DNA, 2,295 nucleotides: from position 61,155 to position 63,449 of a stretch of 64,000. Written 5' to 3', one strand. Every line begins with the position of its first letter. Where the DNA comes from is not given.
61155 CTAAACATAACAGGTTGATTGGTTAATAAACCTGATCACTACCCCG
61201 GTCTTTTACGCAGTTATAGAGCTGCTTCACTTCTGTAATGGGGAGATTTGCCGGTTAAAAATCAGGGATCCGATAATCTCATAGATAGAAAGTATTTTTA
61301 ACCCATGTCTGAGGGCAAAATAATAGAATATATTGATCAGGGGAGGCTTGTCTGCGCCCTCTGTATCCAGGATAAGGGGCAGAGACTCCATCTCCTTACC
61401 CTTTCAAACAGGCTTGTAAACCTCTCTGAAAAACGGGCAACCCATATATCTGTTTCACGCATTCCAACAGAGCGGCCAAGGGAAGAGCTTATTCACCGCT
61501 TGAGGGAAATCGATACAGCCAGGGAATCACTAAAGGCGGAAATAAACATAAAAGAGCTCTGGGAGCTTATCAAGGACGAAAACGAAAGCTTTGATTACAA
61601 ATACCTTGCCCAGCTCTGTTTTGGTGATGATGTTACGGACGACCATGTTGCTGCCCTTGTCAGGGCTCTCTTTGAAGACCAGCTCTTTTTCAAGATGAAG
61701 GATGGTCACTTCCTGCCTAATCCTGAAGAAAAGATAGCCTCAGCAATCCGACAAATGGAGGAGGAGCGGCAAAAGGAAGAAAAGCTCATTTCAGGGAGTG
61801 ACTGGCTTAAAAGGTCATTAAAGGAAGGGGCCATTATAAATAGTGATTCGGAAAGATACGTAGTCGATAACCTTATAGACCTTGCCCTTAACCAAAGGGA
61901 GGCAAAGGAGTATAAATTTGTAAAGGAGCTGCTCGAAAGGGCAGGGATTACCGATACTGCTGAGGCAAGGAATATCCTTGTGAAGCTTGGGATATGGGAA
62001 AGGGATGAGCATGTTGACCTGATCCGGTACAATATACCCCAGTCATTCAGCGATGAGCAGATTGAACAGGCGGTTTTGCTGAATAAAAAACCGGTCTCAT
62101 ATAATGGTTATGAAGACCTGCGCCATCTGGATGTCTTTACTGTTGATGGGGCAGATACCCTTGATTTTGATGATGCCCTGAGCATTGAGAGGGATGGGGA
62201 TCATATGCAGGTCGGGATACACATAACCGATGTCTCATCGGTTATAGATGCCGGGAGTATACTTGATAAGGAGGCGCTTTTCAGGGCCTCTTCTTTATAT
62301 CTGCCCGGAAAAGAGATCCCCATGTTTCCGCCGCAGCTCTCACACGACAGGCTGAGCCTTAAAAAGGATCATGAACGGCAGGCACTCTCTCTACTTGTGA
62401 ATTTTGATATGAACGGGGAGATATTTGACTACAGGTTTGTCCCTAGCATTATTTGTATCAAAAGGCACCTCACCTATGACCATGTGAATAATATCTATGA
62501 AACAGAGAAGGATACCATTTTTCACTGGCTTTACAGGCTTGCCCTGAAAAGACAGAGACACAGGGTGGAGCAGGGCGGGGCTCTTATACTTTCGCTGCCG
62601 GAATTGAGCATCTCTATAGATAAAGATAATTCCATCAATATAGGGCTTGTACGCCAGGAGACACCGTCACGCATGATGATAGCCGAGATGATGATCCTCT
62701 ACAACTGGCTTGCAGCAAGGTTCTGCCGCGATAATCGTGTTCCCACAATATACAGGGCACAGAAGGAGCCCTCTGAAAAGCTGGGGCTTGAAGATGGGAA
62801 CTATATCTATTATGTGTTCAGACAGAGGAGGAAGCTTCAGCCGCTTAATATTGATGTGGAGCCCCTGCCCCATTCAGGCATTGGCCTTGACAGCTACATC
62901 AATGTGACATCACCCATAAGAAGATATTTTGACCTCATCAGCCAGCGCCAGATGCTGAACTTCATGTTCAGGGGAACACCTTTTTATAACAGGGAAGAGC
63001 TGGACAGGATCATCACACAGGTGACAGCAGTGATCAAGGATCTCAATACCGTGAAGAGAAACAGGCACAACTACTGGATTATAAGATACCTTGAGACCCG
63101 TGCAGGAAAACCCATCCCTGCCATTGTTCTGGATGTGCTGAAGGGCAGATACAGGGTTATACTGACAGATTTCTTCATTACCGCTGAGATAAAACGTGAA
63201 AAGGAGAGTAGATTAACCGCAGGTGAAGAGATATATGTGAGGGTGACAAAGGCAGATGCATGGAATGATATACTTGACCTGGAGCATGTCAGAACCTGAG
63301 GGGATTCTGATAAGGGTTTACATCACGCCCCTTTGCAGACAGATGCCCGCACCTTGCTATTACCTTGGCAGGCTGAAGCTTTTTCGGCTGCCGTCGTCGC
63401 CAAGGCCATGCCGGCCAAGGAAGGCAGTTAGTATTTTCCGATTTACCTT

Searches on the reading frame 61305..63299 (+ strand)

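Call 25: search_protein_families(library=pfam, proteins=[window:61305-63299:+], max_evalue=0.001)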
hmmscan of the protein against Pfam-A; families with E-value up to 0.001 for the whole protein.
window:61305-63299:+ (664 aa): 4 families
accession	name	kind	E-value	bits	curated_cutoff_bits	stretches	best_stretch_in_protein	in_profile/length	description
PF00773.25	RNB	-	1.3e-69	235.5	29.3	2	270-492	2-233/326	RNB domain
PF23161.1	HTH_RNase_II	-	1.5e-13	51.8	24.7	1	146-236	3-94/95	Double HTH domain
PF25255.1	wH_RNase_II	-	3.1e-07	30.8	27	1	78-140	11-75/78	Ribonuclease II, winged helix domain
PF18614.7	RNase_II_C_S1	-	6.2e-05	23.2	26.6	1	606-652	5-49/59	RNase II-type exonuclease C-terminal S1 domain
